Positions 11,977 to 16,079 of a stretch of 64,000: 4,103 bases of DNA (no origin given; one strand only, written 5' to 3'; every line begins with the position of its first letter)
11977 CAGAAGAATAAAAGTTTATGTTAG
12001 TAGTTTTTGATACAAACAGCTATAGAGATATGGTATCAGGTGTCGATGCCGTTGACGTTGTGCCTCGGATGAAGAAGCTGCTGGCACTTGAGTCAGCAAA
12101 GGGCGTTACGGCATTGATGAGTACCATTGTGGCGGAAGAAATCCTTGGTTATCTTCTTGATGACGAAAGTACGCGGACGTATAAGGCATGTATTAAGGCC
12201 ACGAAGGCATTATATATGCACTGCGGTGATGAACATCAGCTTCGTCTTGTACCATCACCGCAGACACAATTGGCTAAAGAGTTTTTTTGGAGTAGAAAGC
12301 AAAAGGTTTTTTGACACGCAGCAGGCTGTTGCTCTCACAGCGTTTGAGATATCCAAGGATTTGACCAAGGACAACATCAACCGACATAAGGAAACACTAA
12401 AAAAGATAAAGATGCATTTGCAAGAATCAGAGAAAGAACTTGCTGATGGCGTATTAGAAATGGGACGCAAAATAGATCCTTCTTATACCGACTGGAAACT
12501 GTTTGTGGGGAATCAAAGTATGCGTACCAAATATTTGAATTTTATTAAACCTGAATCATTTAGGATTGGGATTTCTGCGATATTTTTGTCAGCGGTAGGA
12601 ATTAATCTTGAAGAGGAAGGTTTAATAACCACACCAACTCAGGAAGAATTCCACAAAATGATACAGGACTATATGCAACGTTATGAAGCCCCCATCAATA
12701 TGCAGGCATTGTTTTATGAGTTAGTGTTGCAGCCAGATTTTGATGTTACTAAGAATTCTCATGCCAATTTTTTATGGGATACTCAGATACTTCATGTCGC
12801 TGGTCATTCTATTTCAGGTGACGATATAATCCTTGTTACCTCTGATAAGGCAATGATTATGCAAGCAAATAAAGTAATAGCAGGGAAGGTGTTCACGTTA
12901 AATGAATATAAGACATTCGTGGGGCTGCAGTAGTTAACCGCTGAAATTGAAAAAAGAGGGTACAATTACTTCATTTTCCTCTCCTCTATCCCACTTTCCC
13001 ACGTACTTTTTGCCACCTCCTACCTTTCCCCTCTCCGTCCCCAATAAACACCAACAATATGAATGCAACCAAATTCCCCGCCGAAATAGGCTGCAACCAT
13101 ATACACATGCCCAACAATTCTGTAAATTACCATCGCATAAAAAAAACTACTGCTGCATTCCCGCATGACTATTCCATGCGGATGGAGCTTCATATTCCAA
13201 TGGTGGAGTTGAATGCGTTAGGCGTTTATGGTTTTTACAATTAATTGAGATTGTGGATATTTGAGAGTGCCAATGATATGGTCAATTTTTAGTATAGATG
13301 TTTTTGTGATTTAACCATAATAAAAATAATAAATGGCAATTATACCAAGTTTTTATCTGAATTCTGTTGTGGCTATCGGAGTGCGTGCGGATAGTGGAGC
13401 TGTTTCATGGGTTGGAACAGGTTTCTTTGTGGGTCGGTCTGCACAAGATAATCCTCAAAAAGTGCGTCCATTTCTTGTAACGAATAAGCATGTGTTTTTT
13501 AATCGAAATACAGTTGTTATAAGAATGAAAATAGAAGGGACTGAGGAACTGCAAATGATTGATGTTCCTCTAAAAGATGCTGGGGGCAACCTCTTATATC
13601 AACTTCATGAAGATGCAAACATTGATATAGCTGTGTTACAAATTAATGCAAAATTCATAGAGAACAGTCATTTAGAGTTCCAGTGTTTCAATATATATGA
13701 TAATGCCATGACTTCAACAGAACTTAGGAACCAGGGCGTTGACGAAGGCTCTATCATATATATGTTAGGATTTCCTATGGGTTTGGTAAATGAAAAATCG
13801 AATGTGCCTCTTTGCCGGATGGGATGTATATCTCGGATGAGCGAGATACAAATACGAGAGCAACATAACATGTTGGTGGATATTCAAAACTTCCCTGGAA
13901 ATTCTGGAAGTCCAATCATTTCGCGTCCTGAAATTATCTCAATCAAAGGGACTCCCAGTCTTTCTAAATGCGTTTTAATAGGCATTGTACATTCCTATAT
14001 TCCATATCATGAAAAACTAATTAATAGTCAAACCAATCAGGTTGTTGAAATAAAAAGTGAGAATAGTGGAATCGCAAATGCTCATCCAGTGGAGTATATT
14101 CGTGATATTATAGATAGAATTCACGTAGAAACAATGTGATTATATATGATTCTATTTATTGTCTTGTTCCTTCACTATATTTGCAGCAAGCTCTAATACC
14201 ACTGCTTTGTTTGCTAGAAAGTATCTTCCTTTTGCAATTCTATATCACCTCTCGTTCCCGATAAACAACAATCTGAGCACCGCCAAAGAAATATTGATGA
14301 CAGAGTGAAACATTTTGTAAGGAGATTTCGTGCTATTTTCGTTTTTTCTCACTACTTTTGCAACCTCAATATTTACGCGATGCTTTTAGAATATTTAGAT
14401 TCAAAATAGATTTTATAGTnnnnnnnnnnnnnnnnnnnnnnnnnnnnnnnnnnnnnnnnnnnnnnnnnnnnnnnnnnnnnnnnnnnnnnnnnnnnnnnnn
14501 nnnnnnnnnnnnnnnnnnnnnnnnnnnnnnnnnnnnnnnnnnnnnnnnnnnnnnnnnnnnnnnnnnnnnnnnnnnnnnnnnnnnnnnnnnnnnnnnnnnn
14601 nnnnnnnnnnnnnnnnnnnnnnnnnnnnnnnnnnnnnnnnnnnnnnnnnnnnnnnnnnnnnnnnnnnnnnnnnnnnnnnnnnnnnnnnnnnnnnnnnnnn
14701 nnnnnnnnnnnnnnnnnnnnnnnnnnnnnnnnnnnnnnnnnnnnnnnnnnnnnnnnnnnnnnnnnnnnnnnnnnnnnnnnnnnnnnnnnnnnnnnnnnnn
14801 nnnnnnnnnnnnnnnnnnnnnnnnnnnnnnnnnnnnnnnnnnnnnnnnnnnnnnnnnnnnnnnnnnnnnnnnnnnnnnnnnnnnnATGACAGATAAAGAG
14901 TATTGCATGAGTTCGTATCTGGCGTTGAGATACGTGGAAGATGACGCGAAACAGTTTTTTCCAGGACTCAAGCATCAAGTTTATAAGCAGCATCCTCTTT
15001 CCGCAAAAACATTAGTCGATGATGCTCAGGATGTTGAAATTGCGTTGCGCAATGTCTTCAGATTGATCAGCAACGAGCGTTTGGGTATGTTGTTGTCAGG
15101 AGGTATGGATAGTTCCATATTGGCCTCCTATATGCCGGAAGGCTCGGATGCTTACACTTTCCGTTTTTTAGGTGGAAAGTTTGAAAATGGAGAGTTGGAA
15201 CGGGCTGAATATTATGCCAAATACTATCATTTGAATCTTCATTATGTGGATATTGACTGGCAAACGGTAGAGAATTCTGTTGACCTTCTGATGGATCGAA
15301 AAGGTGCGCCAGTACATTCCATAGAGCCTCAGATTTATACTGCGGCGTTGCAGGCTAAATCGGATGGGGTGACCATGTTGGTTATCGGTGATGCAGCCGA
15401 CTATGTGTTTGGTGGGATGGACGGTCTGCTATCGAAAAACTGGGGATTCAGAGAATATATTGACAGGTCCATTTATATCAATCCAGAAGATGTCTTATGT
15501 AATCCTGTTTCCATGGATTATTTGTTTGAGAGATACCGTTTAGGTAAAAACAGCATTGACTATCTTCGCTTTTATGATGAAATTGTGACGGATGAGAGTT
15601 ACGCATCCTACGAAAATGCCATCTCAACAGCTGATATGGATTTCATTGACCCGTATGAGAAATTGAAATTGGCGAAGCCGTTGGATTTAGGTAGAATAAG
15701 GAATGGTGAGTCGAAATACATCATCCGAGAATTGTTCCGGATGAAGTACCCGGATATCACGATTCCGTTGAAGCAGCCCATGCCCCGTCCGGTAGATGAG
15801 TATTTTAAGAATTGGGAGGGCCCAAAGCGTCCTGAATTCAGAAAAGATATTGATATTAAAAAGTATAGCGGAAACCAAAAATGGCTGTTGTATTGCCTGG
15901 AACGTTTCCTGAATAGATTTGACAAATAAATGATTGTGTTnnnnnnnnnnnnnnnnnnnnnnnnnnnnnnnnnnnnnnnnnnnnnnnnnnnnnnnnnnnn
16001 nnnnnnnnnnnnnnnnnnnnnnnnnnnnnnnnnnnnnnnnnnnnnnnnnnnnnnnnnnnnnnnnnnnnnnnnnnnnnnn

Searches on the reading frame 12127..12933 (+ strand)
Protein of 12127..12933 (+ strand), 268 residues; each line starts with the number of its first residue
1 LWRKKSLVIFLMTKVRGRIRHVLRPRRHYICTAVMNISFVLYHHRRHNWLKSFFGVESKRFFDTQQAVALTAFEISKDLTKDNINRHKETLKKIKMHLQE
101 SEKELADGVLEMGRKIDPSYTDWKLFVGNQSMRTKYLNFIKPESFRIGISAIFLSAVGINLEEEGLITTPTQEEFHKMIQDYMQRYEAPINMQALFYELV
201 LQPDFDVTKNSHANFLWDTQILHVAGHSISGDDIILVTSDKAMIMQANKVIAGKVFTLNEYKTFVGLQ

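Call 5: search_protein_families(library=pfam, proteins=[window:12127-12933:+], max_evalue=0.01)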
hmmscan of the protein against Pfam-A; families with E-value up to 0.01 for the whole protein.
window:12127-12933:+ (268 aa): 0 families

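Call 7: search_protein_families(library=padloc, proteins=[window:12127-12933:+], max_evalue=0.01)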
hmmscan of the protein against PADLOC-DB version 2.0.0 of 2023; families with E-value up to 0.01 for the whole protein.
window:12127-12933:+ (268 aa): 0 families

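Call 8: search_protein_families(library=ncbifam, proteins=[window:12127-12933:+], max_evalue=0.01)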
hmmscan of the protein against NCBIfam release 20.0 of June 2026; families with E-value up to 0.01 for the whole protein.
window:12127-12933:+ (268 aa): 0 families

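Call 54: find_homologous_proteins(query=window:12127-12933:+, max_evalue=0.00001)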
Query window:12127-12933:+ (268 aa): 13 proteins with E <= 0.00001 among 304 candidates.
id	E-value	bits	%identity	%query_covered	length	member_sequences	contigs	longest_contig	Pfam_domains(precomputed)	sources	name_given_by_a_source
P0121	6.0e-169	578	100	96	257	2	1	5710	-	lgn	-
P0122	6.4e-122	424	88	81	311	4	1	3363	-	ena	-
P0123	8.4e-122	424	88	81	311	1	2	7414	-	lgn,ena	-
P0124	5.1e-119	414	85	81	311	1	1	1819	-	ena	-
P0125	1.8e-115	403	84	81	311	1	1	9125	-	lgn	-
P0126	3.5e-90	320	68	81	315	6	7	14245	-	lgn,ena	-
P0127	3.6e-88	313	66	80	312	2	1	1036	-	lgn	-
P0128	5.1e-85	303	63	80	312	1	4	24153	-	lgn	-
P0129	7.0e-85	303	63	80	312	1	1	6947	-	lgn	-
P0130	7.6e-82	293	62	80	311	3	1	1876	-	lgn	-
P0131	3.5e-77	277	60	80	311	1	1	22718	-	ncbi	-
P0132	1.6e-76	275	59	81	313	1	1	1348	-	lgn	-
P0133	5.6e-76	273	58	81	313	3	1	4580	-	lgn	-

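Call 55: find_encoding_contigs(protein=P0128, flank=10000, max_places=6)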
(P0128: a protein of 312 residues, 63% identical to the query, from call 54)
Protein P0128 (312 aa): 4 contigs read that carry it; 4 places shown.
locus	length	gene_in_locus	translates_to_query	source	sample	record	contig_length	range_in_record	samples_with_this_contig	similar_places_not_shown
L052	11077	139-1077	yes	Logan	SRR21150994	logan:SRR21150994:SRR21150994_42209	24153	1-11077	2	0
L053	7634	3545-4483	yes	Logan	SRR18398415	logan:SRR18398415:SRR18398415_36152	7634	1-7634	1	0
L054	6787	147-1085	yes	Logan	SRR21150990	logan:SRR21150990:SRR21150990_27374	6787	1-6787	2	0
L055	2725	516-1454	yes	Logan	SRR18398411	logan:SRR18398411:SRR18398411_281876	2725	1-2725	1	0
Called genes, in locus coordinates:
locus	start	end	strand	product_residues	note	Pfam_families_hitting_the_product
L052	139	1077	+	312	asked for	-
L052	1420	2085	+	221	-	-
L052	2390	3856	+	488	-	PF00383:dCMP_cyt_deam_1, PF14437:MafB19-deam (weak), PF13749:HATPase_c_4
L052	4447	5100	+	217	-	-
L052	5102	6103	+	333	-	-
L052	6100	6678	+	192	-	-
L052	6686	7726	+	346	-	PF00753:Lactamase_B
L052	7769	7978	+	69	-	-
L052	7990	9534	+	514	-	-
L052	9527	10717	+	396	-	PF12838:Fer4_7, PF13187:Fer4_9 (weak), PF13237:Fer4_10 (faint), PF00037:Fer4 (weak), PF12797:Fer4_2 (weak), PF12837:Fer4_6 (weak), PF04432:FrhB_FdhB_C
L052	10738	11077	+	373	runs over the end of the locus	PF04230:PS_pyruv_trans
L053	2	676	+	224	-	?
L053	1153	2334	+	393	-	PF13175:AAA_15, PF13304:AAA_21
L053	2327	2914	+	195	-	-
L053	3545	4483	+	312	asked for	-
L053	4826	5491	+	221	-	-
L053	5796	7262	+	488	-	PF00383:dCMP_cyt_deam_1, PF14437:MafB19-deam (weak), PF13749:HATPase_c_4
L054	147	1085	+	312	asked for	-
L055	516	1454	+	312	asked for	-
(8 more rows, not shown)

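Call 56: find_encoding_contigs(protein=P0131, flank=10000, max_places=6)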
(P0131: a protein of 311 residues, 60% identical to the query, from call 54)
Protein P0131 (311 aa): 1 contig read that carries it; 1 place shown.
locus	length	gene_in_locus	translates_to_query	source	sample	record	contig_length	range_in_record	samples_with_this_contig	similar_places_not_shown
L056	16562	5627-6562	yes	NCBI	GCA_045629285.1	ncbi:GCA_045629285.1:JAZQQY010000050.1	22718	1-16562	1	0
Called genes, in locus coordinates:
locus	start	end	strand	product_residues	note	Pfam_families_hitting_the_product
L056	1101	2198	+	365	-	PF01370:Epimerase, PF04321:RmlD_sub_bind (weak), PF16363:GDP_Man_Dehyd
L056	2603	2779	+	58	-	PF03721:UDPG_MGDP_dh_N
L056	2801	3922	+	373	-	PF03721:UDPG_MGDP_dh_N, PF00984:UDPG_MGDP_dh, PF03720:UDPG_MGDP_dh_C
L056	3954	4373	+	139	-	-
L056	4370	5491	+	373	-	PF20215:DUF6575 (faint)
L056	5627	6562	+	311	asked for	-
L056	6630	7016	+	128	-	PF19480:DUF6016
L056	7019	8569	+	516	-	PF01554:MatE (weak)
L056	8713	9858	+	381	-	PF00037:Fer4 (faint), PF12838:Fer4_7, PF13187:Fer4_9 (weak), PF14697:Fer4_21 (weak), PF04422:FrhB_FdhB_N (weak), PF04432:FrhB_FdhB_C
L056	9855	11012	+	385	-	PF04230:PS_pyruv_trans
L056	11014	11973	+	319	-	PF00535:Glycos_transf_2, PF10111:Glyco_tranf_2_2, PF13641:Glyco_tranf_2_3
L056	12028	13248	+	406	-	PF04932:Wzy_C (weak)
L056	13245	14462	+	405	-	PF13439:Glyco_transf_4, PF00534:Glycos_transf_1, PF13692:Glyco_trans_1_4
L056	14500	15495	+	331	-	-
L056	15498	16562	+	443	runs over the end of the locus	PF02223:Thymidylate_kin (faint)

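Call 66: predict_structure(alignment_id=A1)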
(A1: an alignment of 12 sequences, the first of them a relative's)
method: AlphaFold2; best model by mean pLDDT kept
length: 311 residues; sequences in the alignment: 12
mean_pLDDT: 86.1   pTM: 0.83
mean pLDDT of the five models: 86.1, 79.8, 76.7, 60.2, 58.5
residues with pLDDT >= 90: 139; 70-90: 147; 50-70: 24; < 50: 1
segments of 3 or more residues with pLDDT < 50: none
pLDDT, mean of each block of 10 residues (from residue 1): 92 90 95 95 90 82 86 88 86 92 90 91 88 91 77 74 69 76 90 91 94 96 93 88 75 65 82 70 88 85 96 93
secondary structure, 60 per line:
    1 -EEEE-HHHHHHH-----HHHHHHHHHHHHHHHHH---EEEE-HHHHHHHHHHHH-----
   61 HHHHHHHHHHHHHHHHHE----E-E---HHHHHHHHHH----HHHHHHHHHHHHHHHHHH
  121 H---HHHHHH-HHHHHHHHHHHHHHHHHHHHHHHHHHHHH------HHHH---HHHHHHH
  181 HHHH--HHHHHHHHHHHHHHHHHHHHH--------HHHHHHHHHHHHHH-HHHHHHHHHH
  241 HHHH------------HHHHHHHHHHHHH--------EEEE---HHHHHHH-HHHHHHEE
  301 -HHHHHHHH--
elements in order: E2-5 H7-13 H19-35 E39-42 H44-55 H61-77 H89-98 H103-121 H125-130 H132-160 H167-170 H174-184 H187-207 H216-229 H231-244 H257-269 E278-281 H285-291 H293-298 H302-309

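Call 68: fold_search(model_id=the predicted structure, library=pdb)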
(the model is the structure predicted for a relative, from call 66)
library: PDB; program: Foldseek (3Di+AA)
matches with E <= 10: 100; with E <= 0.001: 0
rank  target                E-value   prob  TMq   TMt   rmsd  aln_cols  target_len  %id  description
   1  3zvk_B                1.3e+00  0.38  0.19  0.38   8.6       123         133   15  Crystal structure of VapBC2 from Rickettsia felis bound to a DNA fragment from their promoter (released 2011-12-14)
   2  4qmi_A                1.3e+00  0.06  0.13  0.16  17.4       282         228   13  The XMAP215 family drives microtubule polymerization using a structurally diverse TOG array (released 2014-07-09)
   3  8kda_A                1.4e+00  0.33  0.28  0.41  14.3       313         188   12  Cryo-EM structure of Hydrogenobacter thermophilus minimal protein-only RNase P (HARP) in complex with pre-tRNAs (released 2024-08-14)
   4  8ssg_D                1.5e+00  0.38  0.28  0.44  13.7       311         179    9  Minimal protein-only/RNA-free Ribonuclease P from Hydrogenobacter thermophilus (released 2023-10-18)
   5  8kda_E                1.7e+00  0.35  0.28  0.43  15.6       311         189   10  Cryo-EM structure of Hydrogenobacter thermophilus minimal protein-only RNase P (HARP) in complex with pre-tRNAs (released 2024-08-14)
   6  3zvk_C                1.7e+00  0.30  0.19  0.39   8.9       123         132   18  Crystal structure of VapBC2 from Rickettsia felis bound to a DNA fragment from their promoter (released 2011-12-14)
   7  8d9p                  1.7e+00  0.06  0.12  0.16  19.9       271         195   11  De Novo Photosynthetic Reaction Center Protein Equipped with Heme B and Mn(II) cations (released 2022-09-28)
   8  3l39                  2.1e+00  0.06  0.13  0.18  17.5       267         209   11  Crystal structure of Putative PhoU-like phosphate regulatory protein (BT4638) from BACTEROIDES THETAIOTAOMICRON VPI-5482 (released 2010-01-19)
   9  9hny_DF               2.2e+00  0.03  0.12  0.09  19.9       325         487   12  Mitoribosomal small subunit in complex with Mettl15 and Mettl17 (released 2025-03-26)
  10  5uzv_Z                2.3e+00  0.06  0.13  0.12  18.0       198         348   12  Crystal structure of human exonuclease 1 Exo1 (WT) in complex with 5' recessed-end DNA (rI) (released 2017-05-24)
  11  3zvk_A                2.5e+00  0.21  0.20  0.39   9.5       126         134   13  Crystal structure of VapBC2 from Rickettsia felis bound to a DNA fragment from their promoter (released 2011-12-14)
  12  2dok_B                2.7e+00  0.33  0.16  0.27   4.1        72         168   19  Crystal structure of the PIN domain of human EST1A (released 2007-05-01)
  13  4imj_A                2.7e+00  0.04  0.14  0.14  21.2       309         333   14  Novel Modifications on C-terminal Domain of RNA Polymerase II can Fine-tune the Phosphatase Activity of Ssu72 (released 2013-08-07)
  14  2hww_B                2.9e+00  0.30  0.15  0.27   4.2        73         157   19  Structure of PIN domain of human SMG6 (released 2006-11-14)
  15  3qe9_Y                3.0e+00  0.09  0.14  0.13  11.1       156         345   12  Crystal structure of human exonuclease 1 Exo1 (D173A) in complex with DNA (complex I) (released 2011-04-20)
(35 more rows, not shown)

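Call 83: search_protein_families(library=padloc, proteins=[L056:3954-4373:+, L056:4370-5491:+, L052:1420-2085:+, L052:2390-3856:+, L053:1153-2334:+], max_evalue=0.000001)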
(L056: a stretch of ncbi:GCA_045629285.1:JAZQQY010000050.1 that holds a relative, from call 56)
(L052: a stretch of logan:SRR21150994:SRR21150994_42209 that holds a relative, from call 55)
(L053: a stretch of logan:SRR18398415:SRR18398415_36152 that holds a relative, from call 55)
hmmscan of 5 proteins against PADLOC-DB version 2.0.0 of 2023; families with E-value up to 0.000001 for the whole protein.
L056:3954-4373:+ (139 aa): 0 families

L056:4370-5491:+ (373 aa): 1 family
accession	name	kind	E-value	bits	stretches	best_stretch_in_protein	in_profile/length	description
PDLC04749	PDC-M63B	-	3e-07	27.8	1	199-369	138-305/309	-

L052:1420-2085:+ (221 aa): 0 families

L052:2390-3856:+ (488 aa): 3 families
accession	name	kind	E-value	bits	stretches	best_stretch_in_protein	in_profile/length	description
PDLC02402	Aga_SIR2-PNTD1-PNTD2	-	8.1e-20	68.5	1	151-348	287-485/876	Class I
PDLC02394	pAgo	-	1.6e-15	54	1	170-375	170-389/1121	-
PDLC02418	Aga_SIR2-Kinase-PNTD1-PNTD2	-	6.2e-14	49.1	1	264-347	281-362/756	Class I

L053:1153-2334:+ (393 aa): 50 families (the best 25 are shown)
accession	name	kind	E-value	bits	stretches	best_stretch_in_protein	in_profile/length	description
PDLC04562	PDC-M29A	-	8.6e-44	148.4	3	260-384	276-405/410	-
PDLC02979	AriA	-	1e-22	79.5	1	2-301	2-372/373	-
PDLC03878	NsnB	-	3.1e-19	68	1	3-317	4-296/345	-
PDLC04033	PD-T4-4_A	-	1.5e-17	62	1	202-346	274-413/460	-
PDLC04182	HEC-01A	-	5e-15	53.4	1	257-306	307-355/406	-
PDLC02980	AriA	-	5.9e-15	54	1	220-303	225-304/304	-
PDLC04710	PDC-M56A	-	9.3e-15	52.5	1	5-52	4-51/382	-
PDLC04664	PDC-M47A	-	1.6e-14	51.7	1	205-342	273-405/461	-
PDLC02981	AriAB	-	2.4e-13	47.7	0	5-105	6-104/694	-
PDLC04175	HEC-01A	-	3.5e-12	44.1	1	5-306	9-316/363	-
PDLC04032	PD-T4-4_A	-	8.5e-12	42.8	1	228-345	321-431/474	-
PDLC00285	PtuA1|PtuA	-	5.9e-11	40.3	1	221-306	251-334/432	AAA ATPase domain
PDLC00266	PtuA1|PtuA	-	6.2e-11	40.2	1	216-306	296-384/483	AAA ATPase domain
PDLC02915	ATPase-Toprim_I-B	-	9.3e-11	39.2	0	260-304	260-301/623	-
PDLC00283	PtuA1|PtuA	-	1.7e-10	38.6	1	220-306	263-348/448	AAA ATPase domain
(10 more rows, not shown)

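Call 87: search_protein_families(library=pfam, proteins=[L056:4370-5491:+], max_evalue=0.01)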
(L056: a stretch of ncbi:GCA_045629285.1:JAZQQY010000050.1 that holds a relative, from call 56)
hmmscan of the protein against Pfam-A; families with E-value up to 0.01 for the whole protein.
L056:4370-5491:+ (373 aa): 1 family
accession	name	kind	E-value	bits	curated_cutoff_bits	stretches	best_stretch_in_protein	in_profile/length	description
PF20215.3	DUF6575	-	2.1e-05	24.5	26.6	1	4-133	13-143/218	Family of unknown function (DUF6575)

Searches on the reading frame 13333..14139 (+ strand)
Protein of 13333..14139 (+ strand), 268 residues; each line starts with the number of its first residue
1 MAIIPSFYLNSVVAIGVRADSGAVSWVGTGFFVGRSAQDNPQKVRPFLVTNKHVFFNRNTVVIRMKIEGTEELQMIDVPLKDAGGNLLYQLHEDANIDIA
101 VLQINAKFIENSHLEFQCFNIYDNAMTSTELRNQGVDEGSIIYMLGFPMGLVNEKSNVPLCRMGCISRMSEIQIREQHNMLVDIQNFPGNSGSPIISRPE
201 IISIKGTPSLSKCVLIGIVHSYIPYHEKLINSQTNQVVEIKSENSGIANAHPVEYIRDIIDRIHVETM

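Call 6: search_protein_families(library=pfam, proteins=[window:13333-14139:+], max_evalue=0.01)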
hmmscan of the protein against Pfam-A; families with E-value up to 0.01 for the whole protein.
window:13333-14139:+ (268 aa): 1 family
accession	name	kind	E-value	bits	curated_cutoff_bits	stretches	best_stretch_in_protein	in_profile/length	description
PF13365.12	Trypsin_2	-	3.1e-08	34.9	27.6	1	28-197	1-136/144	Trypsin-like peptidase domain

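Call 7: search_protein_families(library=padloc, proteins=[window:13333-14139:+], max_evalue=0.01)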
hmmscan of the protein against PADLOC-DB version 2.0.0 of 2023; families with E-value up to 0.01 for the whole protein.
window:13333-14139:+ (268 aa): 3 families
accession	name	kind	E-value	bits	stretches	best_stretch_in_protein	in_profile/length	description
PDLC05022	PDC-S45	-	2.5e-31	106.7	1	10-227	22-242/293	-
PDLC02959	RT-Protease_XI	-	1e-06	26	1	47-202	361-483/510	single gene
PDLC02960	RT-Protease_XI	-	3.6e-06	24.2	1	27-204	349-482/506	single gene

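Call 8: search_protein_families(library=ncbifam, proteins=[window:13333-14139:+], max_evalue=0.01)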
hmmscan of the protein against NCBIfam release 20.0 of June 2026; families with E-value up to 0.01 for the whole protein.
window:13333-14139:+ (268 aa): 0 families

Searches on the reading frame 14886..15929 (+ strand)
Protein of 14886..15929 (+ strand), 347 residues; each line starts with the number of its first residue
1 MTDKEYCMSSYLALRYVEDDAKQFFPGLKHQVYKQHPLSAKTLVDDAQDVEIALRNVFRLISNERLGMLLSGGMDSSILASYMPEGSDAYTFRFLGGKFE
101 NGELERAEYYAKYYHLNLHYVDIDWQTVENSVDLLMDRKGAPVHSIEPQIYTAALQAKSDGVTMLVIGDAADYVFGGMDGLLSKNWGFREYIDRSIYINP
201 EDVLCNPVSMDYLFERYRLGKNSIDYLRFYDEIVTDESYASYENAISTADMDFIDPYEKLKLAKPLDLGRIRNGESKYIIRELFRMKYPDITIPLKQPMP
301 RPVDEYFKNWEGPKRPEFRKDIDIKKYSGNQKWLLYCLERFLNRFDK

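Call 6: search_protein_families(library=pfam, proteins=[window:14886-15929:+], max_evalue=0.01)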
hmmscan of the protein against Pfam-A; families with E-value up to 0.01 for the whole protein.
window:14886-15929:+ (347 aa): 3 families
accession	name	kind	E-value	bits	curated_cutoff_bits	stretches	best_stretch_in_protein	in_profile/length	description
PF00733.27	Asn_synthase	-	1.2e-16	61.8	21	1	59-188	13-144/354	Asparagine synthase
PF06508.19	QueC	-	0.00085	19.3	22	1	68-127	4-65/210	Queuosine biosynthesis protein QueC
PF24167.1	DUF7411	-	0.0018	18.3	28.7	1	66-160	3-93/194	Family of unknown function (DUF7411)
